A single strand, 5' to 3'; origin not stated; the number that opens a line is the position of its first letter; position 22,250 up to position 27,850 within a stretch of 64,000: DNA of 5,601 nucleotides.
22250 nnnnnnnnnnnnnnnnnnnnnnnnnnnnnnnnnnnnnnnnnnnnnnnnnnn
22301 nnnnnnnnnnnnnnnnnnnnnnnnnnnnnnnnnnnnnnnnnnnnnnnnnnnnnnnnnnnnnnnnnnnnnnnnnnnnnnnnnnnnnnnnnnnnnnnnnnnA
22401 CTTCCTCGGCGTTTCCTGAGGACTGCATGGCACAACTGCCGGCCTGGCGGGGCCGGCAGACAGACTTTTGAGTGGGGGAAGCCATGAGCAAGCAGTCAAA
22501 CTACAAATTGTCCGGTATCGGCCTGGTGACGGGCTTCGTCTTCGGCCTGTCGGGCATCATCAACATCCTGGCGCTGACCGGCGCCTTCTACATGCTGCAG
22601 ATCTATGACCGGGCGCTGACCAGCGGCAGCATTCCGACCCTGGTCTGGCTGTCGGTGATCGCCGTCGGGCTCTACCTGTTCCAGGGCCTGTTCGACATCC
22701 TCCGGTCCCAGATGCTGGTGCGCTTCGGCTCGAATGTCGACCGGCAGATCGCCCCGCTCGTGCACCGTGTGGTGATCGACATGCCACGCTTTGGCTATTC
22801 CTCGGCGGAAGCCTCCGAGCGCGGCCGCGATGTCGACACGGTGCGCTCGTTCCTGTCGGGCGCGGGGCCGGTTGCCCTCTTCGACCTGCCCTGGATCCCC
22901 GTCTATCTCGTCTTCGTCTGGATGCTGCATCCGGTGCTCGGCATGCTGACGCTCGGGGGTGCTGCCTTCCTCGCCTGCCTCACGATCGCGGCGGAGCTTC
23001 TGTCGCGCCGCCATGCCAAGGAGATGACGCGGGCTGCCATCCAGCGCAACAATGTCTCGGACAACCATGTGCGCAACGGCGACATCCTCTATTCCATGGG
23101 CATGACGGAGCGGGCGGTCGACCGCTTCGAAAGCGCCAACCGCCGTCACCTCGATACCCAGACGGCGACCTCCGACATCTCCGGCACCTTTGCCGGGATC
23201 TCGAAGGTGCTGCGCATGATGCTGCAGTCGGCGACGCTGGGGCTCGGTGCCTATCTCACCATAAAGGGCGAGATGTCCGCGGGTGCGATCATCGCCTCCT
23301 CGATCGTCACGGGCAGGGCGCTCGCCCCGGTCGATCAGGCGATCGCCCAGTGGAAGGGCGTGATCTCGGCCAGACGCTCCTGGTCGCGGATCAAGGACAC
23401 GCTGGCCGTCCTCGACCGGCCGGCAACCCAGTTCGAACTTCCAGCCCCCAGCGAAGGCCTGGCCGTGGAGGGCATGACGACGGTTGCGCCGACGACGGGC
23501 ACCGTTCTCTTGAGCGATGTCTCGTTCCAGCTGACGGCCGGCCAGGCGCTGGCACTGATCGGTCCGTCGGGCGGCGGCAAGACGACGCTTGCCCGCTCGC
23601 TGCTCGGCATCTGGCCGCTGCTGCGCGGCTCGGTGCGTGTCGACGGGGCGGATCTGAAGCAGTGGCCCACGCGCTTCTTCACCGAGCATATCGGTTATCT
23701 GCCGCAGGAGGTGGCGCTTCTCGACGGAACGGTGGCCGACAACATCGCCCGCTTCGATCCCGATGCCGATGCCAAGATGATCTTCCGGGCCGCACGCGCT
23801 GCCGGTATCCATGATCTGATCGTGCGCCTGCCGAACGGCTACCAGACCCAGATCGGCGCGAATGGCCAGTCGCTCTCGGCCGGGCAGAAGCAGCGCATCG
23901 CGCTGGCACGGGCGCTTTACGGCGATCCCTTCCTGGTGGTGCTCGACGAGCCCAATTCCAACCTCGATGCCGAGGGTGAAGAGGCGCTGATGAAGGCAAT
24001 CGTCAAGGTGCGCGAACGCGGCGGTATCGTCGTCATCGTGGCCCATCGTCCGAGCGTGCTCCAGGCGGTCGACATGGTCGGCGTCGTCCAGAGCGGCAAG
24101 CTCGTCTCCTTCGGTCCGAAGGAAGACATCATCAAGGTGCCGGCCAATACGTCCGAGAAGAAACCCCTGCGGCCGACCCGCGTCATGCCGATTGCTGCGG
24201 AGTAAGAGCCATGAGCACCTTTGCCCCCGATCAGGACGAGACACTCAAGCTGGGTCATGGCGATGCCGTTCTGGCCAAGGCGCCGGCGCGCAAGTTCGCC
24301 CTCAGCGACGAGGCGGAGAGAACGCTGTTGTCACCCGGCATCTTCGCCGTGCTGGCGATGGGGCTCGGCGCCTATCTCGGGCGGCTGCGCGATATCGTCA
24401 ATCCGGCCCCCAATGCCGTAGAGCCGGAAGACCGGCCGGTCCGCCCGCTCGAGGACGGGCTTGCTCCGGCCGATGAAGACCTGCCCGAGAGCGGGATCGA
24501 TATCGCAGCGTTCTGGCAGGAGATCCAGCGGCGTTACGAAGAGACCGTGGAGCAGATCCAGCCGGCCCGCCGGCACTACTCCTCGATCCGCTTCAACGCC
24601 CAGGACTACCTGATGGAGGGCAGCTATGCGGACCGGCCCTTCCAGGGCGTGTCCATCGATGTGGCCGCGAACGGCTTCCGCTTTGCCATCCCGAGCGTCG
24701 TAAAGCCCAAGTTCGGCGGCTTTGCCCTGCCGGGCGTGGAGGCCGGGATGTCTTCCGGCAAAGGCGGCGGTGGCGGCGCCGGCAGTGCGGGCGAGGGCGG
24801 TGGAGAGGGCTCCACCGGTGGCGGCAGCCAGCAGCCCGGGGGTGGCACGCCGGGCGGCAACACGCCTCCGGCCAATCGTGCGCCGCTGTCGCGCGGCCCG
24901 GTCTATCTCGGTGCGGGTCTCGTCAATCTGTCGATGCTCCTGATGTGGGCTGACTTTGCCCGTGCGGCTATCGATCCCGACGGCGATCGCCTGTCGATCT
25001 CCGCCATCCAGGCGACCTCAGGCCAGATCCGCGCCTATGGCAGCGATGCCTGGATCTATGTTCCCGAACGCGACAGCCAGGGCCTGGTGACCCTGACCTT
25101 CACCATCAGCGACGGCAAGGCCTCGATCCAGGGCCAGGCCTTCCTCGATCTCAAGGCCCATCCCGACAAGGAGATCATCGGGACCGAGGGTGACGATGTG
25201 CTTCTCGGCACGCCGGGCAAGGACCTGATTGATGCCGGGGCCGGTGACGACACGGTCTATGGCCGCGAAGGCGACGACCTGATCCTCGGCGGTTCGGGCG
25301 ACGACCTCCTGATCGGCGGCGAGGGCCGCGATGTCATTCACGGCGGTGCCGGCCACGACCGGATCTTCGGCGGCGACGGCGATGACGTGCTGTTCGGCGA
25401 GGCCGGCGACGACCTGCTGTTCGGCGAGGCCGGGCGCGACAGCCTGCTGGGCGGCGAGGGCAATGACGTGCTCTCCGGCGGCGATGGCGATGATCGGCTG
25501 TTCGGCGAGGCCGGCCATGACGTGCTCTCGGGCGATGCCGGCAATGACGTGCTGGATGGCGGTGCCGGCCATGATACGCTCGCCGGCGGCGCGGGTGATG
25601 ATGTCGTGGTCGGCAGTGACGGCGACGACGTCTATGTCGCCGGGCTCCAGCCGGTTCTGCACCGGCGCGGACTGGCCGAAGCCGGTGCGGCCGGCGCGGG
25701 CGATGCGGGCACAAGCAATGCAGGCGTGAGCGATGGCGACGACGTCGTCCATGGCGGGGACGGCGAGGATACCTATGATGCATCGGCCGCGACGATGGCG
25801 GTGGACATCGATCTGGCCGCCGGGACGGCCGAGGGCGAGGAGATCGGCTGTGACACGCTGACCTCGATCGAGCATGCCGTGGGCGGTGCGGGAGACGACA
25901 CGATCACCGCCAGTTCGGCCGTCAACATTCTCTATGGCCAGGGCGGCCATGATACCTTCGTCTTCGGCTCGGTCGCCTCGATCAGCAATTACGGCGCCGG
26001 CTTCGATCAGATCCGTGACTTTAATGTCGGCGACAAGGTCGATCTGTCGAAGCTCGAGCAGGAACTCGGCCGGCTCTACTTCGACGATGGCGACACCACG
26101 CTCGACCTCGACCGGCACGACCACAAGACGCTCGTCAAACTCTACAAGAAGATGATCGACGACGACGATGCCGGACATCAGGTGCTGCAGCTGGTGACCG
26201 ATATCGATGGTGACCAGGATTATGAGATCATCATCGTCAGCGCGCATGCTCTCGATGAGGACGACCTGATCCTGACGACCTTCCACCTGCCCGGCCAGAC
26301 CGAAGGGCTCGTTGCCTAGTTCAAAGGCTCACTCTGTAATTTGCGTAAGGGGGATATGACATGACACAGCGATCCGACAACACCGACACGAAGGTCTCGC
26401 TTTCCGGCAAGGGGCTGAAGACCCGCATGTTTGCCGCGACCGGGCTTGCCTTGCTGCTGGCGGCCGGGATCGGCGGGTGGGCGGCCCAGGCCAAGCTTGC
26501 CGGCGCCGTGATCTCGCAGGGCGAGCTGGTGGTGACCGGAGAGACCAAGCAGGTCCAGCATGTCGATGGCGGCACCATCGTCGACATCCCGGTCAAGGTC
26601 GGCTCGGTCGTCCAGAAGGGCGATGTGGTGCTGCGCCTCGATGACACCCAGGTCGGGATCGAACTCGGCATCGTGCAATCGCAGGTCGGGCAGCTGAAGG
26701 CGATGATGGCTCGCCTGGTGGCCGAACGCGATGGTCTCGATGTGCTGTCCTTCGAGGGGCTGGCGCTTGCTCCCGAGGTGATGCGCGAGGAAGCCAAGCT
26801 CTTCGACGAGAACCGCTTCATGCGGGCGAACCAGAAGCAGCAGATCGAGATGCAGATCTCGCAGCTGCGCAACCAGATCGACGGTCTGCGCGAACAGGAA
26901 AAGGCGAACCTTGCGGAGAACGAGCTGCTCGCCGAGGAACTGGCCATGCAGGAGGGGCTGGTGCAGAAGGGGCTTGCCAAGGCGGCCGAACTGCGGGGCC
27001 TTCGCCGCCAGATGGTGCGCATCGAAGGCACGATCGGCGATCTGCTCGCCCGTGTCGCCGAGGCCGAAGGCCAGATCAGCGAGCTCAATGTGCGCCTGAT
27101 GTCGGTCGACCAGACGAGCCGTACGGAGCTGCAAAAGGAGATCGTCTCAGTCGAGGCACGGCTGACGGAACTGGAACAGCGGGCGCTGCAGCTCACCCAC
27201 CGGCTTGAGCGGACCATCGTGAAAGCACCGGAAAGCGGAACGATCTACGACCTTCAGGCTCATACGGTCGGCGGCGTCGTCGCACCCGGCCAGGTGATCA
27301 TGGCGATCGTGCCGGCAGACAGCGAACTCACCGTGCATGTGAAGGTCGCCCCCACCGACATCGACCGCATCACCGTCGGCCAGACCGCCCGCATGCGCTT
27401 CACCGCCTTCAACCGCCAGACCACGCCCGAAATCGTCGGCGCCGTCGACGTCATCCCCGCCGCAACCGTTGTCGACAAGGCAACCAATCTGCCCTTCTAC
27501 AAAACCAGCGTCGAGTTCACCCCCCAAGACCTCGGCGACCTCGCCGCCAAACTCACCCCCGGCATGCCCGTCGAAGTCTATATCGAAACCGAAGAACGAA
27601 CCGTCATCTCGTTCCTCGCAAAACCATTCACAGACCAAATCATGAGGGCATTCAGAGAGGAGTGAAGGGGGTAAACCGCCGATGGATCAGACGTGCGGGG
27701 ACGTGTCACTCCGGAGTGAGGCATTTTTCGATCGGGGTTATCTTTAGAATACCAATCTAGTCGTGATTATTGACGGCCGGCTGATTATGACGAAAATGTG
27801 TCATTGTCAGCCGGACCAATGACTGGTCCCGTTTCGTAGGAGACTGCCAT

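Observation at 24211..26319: Second RTX protein wedged between the ABC and MFP, with an N-terminal membrane-like segment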

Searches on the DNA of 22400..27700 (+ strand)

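Call 9: search_dna_similar(query=window:22400-27700:+, collection=plasmids, mode=near)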
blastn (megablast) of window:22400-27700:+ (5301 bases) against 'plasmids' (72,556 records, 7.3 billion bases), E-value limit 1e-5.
Records with a match: 17; places in all: 18; records where one place covers at least 80% of the query: 0.
Best place of each record, by identity: 60-80% 17.
By first word of the organism name: Rhizobium 5; Ensifer 4; Paracoccus 2; Sinorhizobium 2; Shinella 2; Tardiphaga 1; Microvirga 1.
By predicted mobility (MOB-suite, as given by PLSDB): non-mobilizable 15; conjugative 2.
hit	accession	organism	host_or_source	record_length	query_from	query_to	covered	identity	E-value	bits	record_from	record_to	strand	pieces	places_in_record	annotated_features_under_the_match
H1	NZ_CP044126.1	Rhizobium sp. BG4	Prosopis cineraria,pure bacterial ...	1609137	142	1725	30%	77.1%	0e+0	881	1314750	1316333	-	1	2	record has no annotation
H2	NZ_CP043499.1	Rhizobium grahamii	Prosopis cineraria,pure bacterial ...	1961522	140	1737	30%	76.1%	0e+0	802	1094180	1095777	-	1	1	none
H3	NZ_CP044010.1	Rhizobium sp. BG6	Prosopis cineraria,pure bacterial ...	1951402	140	1734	30%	76.1%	0e+0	802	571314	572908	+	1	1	none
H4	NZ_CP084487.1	Ensifer adhaerens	cellculture,soil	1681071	140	1731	30%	75.9%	0e+0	785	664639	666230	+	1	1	none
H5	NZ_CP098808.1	Ensifer adhaerens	whole organism,soil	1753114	140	1731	30%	75.9%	0e+0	785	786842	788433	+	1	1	none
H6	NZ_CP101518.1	Ensifer adhaerens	cell cuture,rhizosphere soil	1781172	140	1731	30%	75.6%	0e+0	758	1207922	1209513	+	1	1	none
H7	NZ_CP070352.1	Ensifer sp. PDNC004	cell culture,Plastic debris in ...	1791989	140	1731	30%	75.5%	0e+0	758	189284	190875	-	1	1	none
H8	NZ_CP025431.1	Paracoccus zhejiangensis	single cell,sludge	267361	136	1734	30%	71.0%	7e-86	327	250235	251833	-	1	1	type I secretion system permease/ATPase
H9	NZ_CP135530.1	Tardiphaga sp. 709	Astragalus inopinatus,cell culture,root ...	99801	152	1568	27%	70.5%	7e-56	228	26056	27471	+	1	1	type I secretion system permease/ATPase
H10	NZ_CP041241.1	Sinorhizobium mexicanum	Acaciella angustissima,cell culture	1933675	1138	1661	10%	74.1%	1e-48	204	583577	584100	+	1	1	none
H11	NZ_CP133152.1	Sinorhizobium chiapasense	Acaciella angustissima,cell culture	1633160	1138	1661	10%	73.3%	3e-40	176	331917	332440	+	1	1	none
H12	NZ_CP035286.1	Paracoccus versutus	whole organism,soil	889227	142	570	8%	77.8%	4e-63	252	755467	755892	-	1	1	type I secretion system permease/ATPase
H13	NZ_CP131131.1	Shinella zoogloeoides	isolate,Activated charcoal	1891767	1289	1728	8%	73.7%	3e-35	159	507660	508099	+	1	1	none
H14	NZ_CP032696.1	Rhizobium jaguaris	Calliandra grandiflora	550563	1286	1661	7%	77.0%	2e-51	213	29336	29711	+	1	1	type I secretion system permease/ATPase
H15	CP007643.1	Rhizobium etli bv. phaseoli str. IE4803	Phaseolus vulgaris,whole organism,nodule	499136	1286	1661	7%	77.0%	1e-49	207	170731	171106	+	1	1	prtD-4: protease secretion system ABC transporter ATP-binding protein PrtD 4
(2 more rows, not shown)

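Call 33: get_annotated_region(hit=H1, flank=12000)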
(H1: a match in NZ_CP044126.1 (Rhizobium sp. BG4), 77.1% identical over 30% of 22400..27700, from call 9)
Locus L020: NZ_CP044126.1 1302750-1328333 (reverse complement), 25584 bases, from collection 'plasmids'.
description: Rhizobium sp. BG4 plasmid pRPC1, complete sequence
organism: Rhizobium sp. BG4 (NCBI taxid 2613770)
taxonomy: Bacteria; Pseudomonadota; Alphaproteobacteria; Hyphomicrobiales; Rhizobiaceae; Rhizobium; Rhizobium sp. BG4
host: -; source: Prosopis cineraria,pure bacterial culture,nodule; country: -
typing (MOB-suite, as given by PLSDB): non-mobilizable
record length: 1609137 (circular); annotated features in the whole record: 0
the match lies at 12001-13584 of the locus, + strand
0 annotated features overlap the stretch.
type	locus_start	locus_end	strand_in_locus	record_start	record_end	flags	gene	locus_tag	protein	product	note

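Call 34: get_annotated_region(hit=H4, flank=12000)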
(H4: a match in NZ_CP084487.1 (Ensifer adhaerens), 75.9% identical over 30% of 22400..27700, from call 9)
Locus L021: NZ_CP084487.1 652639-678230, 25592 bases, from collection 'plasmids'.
description: Ensifer adhaerens strain E-60 plasmid p-1, complete sequence
organism: Ensifer adhaerens (NCBI taxid 106592)
taxonomy: Bacteria; Pseudomonadota; Alphaproteobacteria; Hyphomicrobiales; Rhizobiaceae; Ensifer; Ensifer adhaerens
host: -; source: cellculture,soil; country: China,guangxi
typing (MOB-suite, as given by PLSDB): non-mobilizable
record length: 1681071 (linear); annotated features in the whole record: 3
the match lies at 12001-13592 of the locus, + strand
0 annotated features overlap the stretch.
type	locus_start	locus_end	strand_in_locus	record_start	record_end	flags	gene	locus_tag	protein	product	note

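Call 35: get_annotated_region(hit=H8, flank=12000)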
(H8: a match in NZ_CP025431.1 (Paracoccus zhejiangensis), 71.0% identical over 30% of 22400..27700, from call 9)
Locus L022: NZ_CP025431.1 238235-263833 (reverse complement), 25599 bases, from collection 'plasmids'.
description: Paracoccus zhejiangensis strain J6 plasmid pPZ01, complete sequence
organism: Paracoccus zhejiangensis (NCBI taxid 1077935)
taxonomy: Bacteria; Pseudomonadota; Alphaproteobacteria; Rhodobacterales; Paracoccaceae; Paracoccus; Paracoccus zhejiangensis
host: -; source: single cell,sludge; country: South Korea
typing (MOB-suite, as given by PLSDB): non-mobilizable
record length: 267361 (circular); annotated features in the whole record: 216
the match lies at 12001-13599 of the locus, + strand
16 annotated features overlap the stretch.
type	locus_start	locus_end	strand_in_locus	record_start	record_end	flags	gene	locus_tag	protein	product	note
CDS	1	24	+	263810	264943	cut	-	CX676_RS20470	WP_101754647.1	CaiB/BaiF CoA-transferase family protein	-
CDS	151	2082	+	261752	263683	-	-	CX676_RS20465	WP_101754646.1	OmpA family protein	-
CDS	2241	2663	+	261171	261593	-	-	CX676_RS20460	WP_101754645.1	MarR family transcriptional regulator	GO:0006355 - regulation of DNA-templated transcription [Evidence IEA]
CDS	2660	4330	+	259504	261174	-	-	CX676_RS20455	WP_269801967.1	MFS transporter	-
CDS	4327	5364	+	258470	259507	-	-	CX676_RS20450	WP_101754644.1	HlyD family secretion protein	GO:0055085 - transmembrane transport [Evidence IEA]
CDS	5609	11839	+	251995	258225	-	-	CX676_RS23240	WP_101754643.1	peroxidase family protein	-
CDS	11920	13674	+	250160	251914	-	-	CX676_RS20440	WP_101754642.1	type I secretion system permease/ATPase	-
CDS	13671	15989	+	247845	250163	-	-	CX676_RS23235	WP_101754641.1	cadherin-like domain-containing protein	-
CDS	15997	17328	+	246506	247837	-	-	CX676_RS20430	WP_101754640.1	HlyD family type I secretion periplasmic adaptor subunit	GO:0030253 - protein secretion by the type I secretion system [Evidence IEA]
CDS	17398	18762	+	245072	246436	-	-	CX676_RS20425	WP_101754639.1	ATP-binding protein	-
CDS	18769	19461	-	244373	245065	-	-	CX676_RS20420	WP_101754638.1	response regulator transcription factor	GO:0000160 - phosphorelay signal transduction system [Evidence IEA]; GO:0006355 - regulation of DNA-templated ...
CDS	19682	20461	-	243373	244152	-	-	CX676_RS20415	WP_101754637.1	FCD domain-containing protein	-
CDS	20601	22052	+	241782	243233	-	-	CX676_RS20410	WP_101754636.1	FAD-linked oxidase C-terminal domain-containing protein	-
CDS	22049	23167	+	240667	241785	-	glcE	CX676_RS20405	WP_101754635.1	glycolate oxidase subunit GlcE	-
CDS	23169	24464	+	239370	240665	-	glcF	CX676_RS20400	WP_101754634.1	glycolate oxidase subunit GlcF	-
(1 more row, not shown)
